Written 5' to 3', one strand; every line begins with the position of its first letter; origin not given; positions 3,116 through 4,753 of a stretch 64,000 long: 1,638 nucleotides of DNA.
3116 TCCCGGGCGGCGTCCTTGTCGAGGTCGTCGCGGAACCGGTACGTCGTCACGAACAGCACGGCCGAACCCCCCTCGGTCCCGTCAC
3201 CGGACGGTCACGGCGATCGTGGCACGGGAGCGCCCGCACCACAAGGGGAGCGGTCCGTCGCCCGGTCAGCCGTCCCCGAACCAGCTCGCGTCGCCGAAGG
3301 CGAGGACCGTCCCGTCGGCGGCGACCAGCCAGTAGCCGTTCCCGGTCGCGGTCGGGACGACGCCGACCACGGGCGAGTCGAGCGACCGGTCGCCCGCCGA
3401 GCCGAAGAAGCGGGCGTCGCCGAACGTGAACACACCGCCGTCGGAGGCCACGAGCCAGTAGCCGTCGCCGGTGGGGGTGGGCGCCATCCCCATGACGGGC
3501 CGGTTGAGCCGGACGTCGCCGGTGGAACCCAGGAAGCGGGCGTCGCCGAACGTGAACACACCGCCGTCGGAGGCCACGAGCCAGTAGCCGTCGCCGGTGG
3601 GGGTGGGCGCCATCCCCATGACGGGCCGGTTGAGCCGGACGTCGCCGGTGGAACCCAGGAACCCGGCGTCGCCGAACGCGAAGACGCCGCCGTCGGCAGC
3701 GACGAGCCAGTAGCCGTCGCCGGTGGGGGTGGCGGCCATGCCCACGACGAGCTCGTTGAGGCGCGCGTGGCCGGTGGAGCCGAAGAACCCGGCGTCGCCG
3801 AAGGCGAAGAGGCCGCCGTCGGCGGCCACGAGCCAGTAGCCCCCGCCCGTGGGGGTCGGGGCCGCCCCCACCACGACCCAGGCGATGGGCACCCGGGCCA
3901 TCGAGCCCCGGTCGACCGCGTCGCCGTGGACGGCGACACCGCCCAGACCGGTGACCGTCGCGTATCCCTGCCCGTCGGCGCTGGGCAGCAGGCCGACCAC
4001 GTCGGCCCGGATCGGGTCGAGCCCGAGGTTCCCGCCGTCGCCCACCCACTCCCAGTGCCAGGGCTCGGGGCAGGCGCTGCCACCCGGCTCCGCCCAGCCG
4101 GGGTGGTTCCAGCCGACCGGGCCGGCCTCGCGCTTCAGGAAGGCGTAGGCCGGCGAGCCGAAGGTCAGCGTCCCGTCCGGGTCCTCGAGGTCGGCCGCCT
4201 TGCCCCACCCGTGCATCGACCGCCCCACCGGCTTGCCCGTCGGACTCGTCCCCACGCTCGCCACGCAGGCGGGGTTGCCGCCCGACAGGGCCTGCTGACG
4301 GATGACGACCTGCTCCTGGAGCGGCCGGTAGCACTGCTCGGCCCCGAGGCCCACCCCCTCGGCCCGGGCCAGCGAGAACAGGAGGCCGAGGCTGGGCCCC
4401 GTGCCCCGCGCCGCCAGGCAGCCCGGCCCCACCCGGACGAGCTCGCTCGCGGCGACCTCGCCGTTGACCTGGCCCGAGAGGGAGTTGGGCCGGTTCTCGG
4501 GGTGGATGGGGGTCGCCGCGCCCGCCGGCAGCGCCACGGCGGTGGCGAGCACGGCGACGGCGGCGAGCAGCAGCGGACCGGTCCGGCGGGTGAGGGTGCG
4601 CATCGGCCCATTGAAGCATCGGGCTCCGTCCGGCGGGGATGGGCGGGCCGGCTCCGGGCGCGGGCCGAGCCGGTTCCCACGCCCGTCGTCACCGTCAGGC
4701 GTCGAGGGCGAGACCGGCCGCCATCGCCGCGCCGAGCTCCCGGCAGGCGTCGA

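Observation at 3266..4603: Secreted M15-like peptidase fused to six ~40-aa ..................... repeats, with a 117-bp exact intragenic tandem duplication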

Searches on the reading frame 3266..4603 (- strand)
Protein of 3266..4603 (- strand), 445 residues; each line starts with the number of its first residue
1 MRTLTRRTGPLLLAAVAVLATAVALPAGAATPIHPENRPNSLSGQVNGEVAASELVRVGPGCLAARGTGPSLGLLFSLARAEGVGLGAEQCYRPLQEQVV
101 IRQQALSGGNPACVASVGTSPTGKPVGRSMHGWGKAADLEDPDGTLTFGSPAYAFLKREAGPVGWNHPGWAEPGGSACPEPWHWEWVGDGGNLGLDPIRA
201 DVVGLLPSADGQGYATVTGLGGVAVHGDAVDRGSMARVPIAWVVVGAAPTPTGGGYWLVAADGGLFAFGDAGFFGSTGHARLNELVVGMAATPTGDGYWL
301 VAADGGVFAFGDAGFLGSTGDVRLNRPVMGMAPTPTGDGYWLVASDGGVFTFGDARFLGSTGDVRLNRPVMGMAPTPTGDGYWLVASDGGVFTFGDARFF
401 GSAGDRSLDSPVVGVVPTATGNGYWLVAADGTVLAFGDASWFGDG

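Call 4: search_protein_families(library=pfam, proteins=[window:3266-4603:-], max_evalue=1)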
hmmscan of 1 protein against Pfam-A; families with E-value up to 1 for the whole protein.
window:3266-4603:- (445 aa): 4 families
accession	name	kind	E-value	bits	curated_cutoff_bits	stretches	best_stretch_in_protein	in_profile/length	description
PF02557.22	VanY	-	7.9e-07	29.4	25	1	74-189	14-132/132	D-alanyl-D-alanine carboxypeptidase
PF01246.26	Ribosomal_L24e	-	0.0023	18.5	27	0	377-397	14-34/66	Ribosomal protein L24e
PF16378.10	DUF4988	-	0.4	10.9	30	0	376-433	43-92/183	Domain of unknown function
PF23795.1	SH3_YKFC_2nd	-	0.84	9.9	27.4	0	291-308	40-57/57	YKFC SH3b2 domain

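Call 5: search_protein_families(library=ncbifam, proteins=[window:3266-4603:-], max_evalue=1)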
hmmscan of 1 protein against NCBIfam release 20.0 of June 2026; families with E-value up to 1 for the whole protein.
window:3266-4603:- (445 aa): 1 family
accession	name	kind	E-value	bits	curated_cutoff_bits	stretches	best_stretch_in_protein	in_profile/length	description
NF034186.3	PRK14891.1-1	equivalog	0.0002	21.2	73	0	420-437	13-30/51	50S ribosomal protein L24e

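Call 7: search_solved_structures(query=window:3266-4603:-, max_evalue=10, show_alignments=3)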
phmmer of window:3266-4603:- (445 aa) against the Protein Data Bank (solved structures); distinct sequences matched with E-value up to 10: 3.
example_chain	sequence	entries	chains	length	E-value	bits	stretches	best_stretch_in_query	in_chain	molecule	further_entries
5hnm_A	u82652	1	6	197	0.0058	18.7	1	68-188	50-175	D-alanyl-D-alanine carboxypeptidase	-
6a6a_A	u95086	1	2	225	0.014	17.5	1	68-188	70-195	D-alanyl-D-alanine carboxypeptidase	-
5zhf_A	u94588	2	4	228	0.014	17.5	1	68-188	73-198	D-alanyl-D-alanine carboxypeptidase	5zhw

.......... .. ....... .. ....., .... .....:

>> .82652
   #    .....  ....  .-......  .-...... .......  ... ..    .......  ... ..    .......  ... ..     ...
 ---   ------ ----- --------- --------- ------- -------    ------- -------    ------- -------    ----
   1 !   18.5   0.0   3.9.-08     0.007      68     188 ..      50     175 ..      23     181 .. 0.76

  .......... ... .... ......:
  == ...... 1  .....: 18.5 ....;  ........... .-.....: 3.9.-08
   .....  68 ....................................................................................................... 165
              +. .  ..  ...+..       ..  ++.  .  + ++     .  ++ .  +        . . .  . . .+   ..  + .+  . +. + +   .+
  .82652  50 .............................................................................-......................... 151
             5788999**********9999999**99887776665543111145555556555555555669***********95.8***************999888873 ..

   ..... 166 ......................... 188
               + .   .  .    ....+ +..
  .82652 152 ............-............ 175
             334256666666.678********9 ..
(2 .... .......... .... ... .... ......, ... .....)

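Call 8: find_homologous_proteins(query=window:3266-4603:-)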
Query window:3266-4603:- (445 aa): 8000 proteins with E <= 0.001 among 8000 candidates; the best 120 are listed.
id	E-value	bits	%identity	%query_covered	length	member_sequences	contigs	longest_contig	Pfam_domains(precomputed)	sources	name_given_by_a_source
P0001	9.8e-295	996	100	100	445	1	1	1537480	PF02557.23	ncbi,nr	ncbi:MAG: M15 family metallopeptidase [Acidimicrobiia bacterium]|nr:M15 family metallopeptidase [Aci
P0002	2.4e-183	629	59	52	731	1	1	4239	PF13360.14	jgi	jgi:hypothetical protein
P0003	6.5e-183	627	67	94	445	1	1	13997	PF02557.23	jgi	jgi:hypothetical protein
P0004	1.5e-182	626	67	94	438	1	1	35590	PF02557.23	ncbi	-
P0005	1.1e-178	613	66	98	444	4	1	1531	PF02557.23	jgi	jgi:hypothetical protein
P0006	1.2e-178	613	62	50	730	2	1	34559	PF13360.14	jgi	jgi:hypothetical protein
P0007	7.2e-178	610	65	96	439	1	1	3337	PF02557.23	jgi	jgi:hypothetical protein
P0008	2.2e-177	609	64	98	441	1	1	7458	-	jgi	jgi:hypothetical protein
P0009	2.2e-177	609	60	54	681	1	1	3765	PF09992.15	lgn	-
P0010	1.5e-176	606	68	93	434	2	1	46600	PF02557.23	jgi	jgi:hypothetical protein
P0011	1.8e-176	606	64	98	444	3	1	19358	PF02557.23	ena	-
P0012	2.3e-176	606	69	52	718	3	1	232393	PF03160.21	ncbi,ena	-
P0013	5.8e-176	604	65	52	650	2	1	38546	PF08486.16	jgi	-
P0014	2.0e-175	602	57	96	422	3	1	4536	PF02557.23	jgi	jgi:hypothetical protein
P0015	2.3e-175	602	61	52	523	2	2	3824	PF14344.13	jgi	jgi:hypothetical protein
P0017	3.1e-175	602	64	99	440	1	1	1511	PF02557.23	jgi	jgi:hypothetical protein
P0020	7.4e-175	601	61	52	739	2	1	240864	PF00082.28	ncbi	ncbi:MAG: S8 family serine peptidase [Actinomycetota bacterium]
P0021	9.8e-175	600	62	100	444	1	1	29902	PF02557.23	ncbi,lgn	-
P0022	1.2e-174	600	65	93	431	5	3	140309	PF02557.23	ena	-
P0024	2.8e-174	599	63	98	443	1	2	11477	PF02557.23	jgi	jgi:hypothetical protein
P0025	4.4e-174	598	65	93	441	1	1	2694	PF02557.23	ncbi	-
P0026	8.0e-174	597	64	96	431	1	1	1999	PF02557.23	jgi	jgi:hypothetical protein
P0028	2.0e-173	596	64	93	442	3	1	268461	PF02557.23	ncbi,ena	-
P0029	2.7e-173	595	64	98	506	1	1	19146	PF02557.23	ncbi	-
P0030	6.3e-173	594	63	94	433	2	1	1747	PF02557.23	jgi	jgi:hypothetical protein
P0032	1.1e-172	593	62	100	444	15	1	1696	PF02557.23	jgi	jgi:hypothetical protein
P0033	3.6e-172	592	62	99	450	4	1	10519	PF02557.23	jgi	-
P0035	1.5e-171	590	63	99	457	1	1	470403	PF02557.23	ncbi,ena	-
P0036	3.8e-171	588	64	98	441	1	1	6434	PF02557.23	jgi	jgi:hypothetical protein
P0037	5.4e-171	588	64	52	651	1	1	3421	PF26549.1,PF07676.19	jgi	jgi:Tol biopolymer transport system component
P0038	9.2e-171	587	63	98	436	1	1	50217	PF02557.23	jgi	jgi:hypothetical protein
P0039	9.5e-171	587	63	100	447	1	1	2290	PF02557.23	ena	-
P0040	1.0e-170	587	63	85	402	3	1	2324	PF02557.23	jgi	-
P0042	1.2e-170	587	61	100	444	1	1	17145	PF02557.23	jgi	-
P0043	1.4e-170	586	62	99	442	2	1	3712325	PF02557.23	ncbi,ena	-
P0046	3.0e-170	585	62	99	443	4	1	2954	PF02557.23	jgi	jgi:hypothetical protein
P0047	3.1e-170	585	62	99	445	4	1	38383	PF02557.23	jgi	jgi:hypothetical protein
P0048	4.0e-170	585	62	99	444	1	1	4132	PF02557.23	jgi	jgi:hypothetical protein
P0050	8.6e-170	584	62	99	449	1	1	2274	PF02557.23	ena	-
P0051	1.0e-169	584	61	98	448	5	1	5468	PF02557.23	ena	-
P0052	1.3e-169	583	64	94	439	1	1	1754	PF02557.23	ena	-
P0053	2.2e-169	582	61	97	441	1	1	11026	PF02557.23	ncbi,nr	ncbi:MAG TPA: M15 family metallopeptidase [Acidimicrobiia bacterium]|nr:M15 family metallopeptidase 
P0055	3.4e-169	582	63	96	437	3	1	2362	PF02557.23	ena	-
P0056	4.3e-169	582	65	93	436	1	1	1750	PF02557.23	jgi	jgi:hypothetical protein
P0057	6.4e-169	581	63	99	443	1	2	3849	PF02557.23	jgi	jgi:hypothetical protein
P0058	2.5e-168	579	61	99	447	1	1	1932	PF02557.23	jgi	-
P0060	2.6e-168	579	64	95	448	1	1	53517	PF02557.23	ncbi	-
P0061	2.7e-168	579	61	99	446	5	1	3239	PF02557.23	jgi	jgi:hypothetical protein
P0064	3.9e-168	578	62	99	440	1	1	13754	PF02557.23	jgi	jgi:hypothetical protein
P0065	4.4e-168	578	61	98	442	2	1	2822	PF02557.23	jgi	jgi:D-alanyl-D-alanine carboxypeptidase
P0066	4.9e-168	578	62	97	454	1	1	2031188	PF02557.23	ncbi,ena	-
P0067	7.1e-168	578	60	99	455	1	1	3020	PF02557.23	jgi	jgi:hypothetical protein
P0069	7.3e-168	577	62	98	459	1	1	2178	PF02557.23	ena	-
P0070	1.0e-167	577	60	98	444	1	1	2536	PF02557.23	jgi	jgi:hypothetical protein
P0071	1.1e-167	577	62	96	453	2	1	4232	PF02557.23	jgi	jgi:hypothetical protein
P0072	1.1e-167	577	64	94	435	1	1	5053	PF02557.23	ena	-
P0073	1.5e-167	576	63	98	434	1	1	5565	PF02557.23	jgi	jgi:hypothetical protein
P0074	1.5e-167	576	62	97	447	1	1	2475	PF02557.23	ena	-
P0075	1.6e-167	576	62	93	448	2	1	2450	PF02557.23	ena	-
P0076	1.7e-167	576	63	98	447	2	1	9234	PF02557.23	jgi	jgi:D-alanyl-D-alanine carboxypeptidase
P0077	1.8e-167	576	61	99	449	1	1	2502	PF02557.23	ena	-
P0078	2.4e-167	576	63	97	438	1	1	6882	PF02557.23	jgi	jgi:hypothetical protein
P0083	4.2e-167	575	63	95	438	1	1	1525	PF02557.23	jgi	jgi:hypothetical protein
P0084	4.3e-167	575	61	99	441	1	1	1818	PF02557.23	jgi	jgi:LAS superfamily LD-carboxypeptidase LdcB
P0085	7.8e-167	574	59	100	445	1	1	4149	PF02557.23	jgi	jgi:hypothetical protein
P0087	9.8e-167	574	61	99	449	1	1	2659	PF02557.23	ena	-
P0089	1.6e-166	573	62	98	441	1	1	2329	PF02557.23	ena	-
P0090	1.7e-166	573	63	96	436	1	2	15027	PF02557.23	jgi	-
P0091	2.0e-166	573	63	98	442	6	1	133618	PF02557.23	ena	-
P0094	8.4e-166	571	60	99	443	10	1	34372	PF02557.23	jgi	jgi:hypothetical protein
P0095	9.2e-166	571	65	93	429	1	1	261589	PF02557.23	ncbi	-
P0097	1.4e-165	570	61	99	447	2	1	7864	PF02557.23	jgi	jgi:hypothetical protein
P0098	1.5e-165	570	60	97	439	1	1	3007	PF02557.23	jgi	jgi:hypothetical protein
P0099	1.6e-165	570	62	97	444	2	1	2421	PF02557.23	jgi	jgi:hypothetical protein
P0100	2.2e-165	569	61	52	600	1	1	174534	PF23163.2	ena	-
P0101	3.4e-165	569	60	99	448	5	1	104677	PF02557.23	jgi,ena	-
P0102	3.4e-165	569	61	99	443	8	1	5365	PF02557.23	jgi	jgi:hypothetical protein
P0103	4.2e-165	568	60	99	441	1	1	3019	PF02557.23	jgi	jgi:hypothetical protein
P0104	1.1e-164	567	63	53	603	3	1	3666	PF16317.12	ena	-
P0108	1.5e-164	567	62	96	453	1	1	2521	PF02557.23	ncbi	ncbi:MAG: M15 family metallopeptidase [Acidimicrobiales bacterium]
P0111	5.0e-164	565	62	92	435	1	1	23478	PF02557.23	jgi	jgi:hypothetical protein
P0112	7.2e-164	564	62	96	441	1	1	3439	PF02557.23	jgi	jgi:hypothetical protein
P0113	9.7e-164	564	64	91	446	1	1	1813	PF02557.23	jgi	jgi:hypothetical protein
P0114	1.1e-163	564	61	98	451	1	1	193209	PF02557.23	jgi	jgi:hypothetical protein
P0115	2.2e-163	563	65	93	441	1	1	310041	PF02557.23,PF17975.7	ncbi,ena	-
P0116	2.5e-163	563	60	99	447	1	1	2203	PF02557.23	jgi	jgi:D-alanyl-D-alanine carboxypeptidase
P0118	3.8e-163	562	62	93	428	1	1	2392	PF02557.23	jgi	jgi:hypothetical protein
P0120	5.7e-163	561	54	59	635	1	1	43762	PF08486.16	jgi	jgi:SpoIID/LytB domain protein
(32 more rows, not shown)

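Call 22: predict_structure(alignment_id=A1)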
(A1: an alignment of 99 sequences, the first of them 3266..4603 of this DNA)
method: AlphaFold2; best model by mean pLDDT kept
length: 445 residues; sequences in the alignment: 99
mean_pLDDT: 94.3   pTM: 0.90
mean pLDDT of the five models: 94.3, 93.2, 93.2, 92.3, 89.1
residues with pLDDT >= 90: 399; 70-90: 26; 50-70: 16; < 50: 4
segments of 3 or more residues with pLDDT < 50: 1-4
pLDDT, mean of each block of 10 residues (from residue 1): 50 72 68 94 97 97 97 98 97 97 91 88 95 98 95 98 95 92 97 96 97 98 98 97 98 98 98 97 97 98 98 98 96 98 98 98 94 98 98 98 93 97 98 98 96
secondary structure, 60 per line:
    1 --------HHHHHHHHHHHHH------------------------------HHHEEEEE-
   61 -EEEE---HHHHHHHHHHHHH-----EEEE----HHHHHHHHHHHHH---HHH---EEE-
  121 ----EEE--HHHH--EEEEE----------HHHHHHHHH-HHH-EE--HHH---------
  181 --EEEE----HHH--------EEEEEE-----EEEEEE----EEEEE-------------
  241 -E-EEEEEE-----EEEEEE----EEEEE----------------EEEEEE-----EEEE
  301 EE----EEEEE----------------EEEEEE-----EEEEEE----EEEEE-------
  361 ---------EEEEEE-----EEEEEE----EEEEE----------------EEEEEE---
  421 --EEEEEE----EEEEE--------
elements in order: H9-21 E55-59 E62-65 H69-81 E87-90 H95-107 E117-119 E125-127 H130-133 E136-140 H151-159 E183-186 E202-207 E213-218 E223-227 E244-249 E255-260 E265-269 E286-291 E297-302 E307-311 E328-333 E339-344 E349-353 E370-375 E381-386 E391-395 E412-417 E423-428 E433-437

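Call 26: fold_search(model_id=the predicted structure, library=pdb)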
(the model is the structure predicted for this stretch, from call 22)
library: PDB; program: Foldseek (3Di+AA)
matches with E <= 10: 1984; with E <= 0.001: 1698
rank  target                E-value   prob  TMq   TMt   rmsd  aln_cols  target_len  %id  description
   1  2ymu_A                2.5e-10  1.00  0.40  0.32   5.4       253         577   19  Structure of a highly repetitive propeller structure (released 2012-10-17)
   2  6eoj_D                4.1e-10  1.00  0.39  0.44   5.3       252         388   13  PolyA polymerase module of the cleavage and polyadenylation factor (CPF) from Saccharomyces cerevisiae (released 2017-11-15)
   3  9fqr_Hy               4.9e-10  1.00  0.36  0.24  13.8       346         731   12  96-nm repeat of axonemal doublet microtubules from bovine sperm (released 2025-03-26)
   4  8ova_A7               6.4e-10  1.00  0.38  0.51   6.2       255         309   12  CRYO-EM STRUCTURE OF TRYPANOSOMA BRUCEI PROCYCLIC FORM 80S RIBOSOME : PARENTAL STRAIN (released 2023-11-29)
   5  7ad3_F                7.6e-10  1.00  0.38  0.50   6.4       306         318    9  Class D GPCR Ste2 dimer coupled to two G proteins (released 2020-12-09)
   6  1nr0                  8.0e-10  1.00  0.31  0.23  16.6       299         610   12  Two Seven-Bladed Beta-Propeller Domains Revealed By The Structure Of A C. elegans Homologue Of Yeast Actin Interacting P (released 2003-07-01)
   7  5m89_A                1.1e-09  1.00  0.37  0.49   6.3       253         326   17  Spliceosome component (released 2018-03-14)
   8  7zgr_D                1.3e-09  1.00  0.39  0.43   5.4       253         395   13  Polymerase module of yeast CPF in complex with Mpe1, the yPIM of Cft2 and the pre-cleaved CYC1 RNA (released 2022-05-25)
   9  5yzv_C                1.4e-09  1.00  0.39  0.56   5.6       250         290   19  Biophysical and structural characterization of the thermostable WD40 domain of a prokaryotic protein, Thermomonospora  (released 2018-10-03)
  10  7shf_D                2.0e-09  1.00  0.41  0.50   5.7       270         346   14  Cryo-EM structure of GPR158 coupled to the RGS7-Gbeta5 complex (released 2021-12-01)
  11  8emw_C                2.7e-09  1.00  0.40  0.51   5.3       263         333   11  Phospholipase C beta 3 (PLCb3) in complex with Gbg on liposomes (released 2023-05-24)
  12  5oql_A                2.9e-09  1.00  0.38  0.22   6.6       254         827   11  Cryo-EM structure of the 90S pre-ribosome from Chaetomium thermophilum (released 2017-10-11)
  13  8glv_Cq               3.1e-09  1.00  0.37  0.17   7.1       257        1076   12  96-nm repeat unit of doublet microtubules from Chlamydomonas reinhardtii flagella (released 2023-05-31)
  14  8j07_i4               3.1e-09  1.00  0.32  0.16   7.8       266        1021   10  96nm repeat of human respiratory doublet microtubule and associated axonemal complexes (released 2023-07-26)
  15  8itf_B                3.2e-09  1.00  0.38  0.48   6.1       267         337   11  Cryo-EM structure of the DMCHA-bound mTAAR9-Gs complex (released 2023-05-31)
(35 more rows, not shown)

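Call 31: find_encoding_contigs(protein=P0001, flank=3000, max_places=3)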
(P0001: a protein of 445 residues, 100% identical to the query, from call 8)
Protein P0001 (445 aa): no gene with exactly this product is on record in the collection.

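Call 33: find_encoding_contigs(protein=P0035, flank=6000, max_places=2)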
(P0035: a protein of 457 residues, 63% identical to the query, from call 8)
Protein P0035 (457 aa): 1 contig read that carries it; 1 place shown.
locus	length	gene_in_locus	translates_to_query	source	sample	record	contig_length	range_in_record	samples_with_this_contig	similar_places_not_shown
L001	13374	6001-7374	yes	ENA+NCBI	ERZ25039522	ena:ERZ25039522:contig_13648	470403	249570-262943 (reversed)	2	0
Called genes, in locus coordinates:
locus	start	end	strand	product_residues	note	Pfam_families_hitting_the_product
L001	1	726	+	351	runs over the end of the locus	PF13458:Peripla_BP_6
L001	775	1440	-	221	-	PF00440:TetR_N (weak)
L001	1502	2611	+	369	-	PF00685:Sulfotransfer_1 (weak), PF13469:Sulfotransfer_3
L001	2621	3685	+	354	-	-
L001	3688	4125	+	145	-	PF13669:Glyoxalase_4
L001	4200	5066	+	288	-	-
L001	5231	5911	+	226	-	PF01895:PhoU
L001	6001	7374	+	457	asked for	PF02557:VanY (weak)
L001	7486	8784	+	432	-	PF00202:Aminotran_3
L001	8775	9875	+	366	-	PF00155:Aminotran_1_2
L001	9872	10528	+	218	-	PF13500:AAA_26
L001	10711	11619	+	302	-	PF00296:Bac_luciferase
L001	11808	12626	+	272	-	PF00106:adh_short, PF13561:adh_short_C2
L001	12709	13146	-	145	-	-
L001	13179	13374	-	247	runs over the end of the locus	-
